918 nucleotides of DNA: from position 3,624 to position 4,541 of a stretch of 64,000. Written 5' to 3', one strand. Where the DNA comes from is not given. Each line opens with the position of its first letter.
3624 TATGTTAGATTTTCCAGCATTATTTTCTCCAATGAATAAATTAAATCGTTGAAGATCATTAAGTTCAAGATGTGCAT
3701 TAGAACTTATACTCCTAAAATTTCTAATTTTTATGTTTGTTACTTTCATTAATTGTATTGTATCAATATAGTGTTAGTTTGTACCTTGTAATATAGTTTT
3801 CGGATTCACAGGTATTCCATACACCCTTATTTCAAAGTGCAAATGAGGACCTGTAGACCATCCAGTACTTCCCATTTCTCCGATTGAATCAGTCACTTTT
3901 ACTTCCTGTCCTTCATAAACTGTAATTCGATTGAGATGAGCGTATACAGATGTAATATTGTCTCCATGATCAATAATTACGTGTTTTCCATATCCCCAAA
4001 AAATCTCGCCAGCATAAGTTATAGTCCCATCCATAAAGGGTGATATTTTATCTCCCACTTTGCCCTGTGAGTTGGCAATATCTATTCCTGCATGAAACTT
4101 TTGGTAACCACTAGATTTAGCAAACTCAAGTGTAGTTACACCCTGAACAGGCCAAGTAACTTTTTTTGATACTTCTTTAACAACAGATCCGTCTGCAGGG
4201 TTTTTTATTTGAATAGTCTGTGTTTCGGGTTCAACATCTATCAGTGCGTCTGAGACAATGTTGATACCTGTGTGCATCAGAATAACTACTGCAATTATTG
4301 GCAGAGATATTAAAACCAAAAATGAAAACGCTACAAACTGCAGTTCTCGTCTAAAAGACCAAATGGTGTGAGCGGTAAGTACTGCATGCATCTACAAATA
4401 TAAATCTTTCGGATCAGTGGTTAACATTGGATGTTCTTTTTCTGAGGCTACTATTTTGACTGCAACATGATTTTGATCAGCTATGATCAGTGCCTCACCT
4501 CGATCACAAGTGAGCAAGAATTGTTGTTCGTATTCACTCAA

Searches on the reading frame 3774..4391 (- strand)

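Call 16: search_protein_families(library=pfam, proteins=[window:3774-4391:-], max_evalue=0.001)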
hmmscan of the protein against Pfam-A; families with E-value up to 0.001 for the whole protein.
window:3774-4391:- (205 aa): 1 family
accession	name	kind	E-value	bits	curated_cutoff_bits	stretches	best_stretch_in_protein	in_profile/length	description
PF01551.29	Peptidase_M23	-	1.3e-30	105.9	28.7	1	98-197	1-96/96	Peptidase family M23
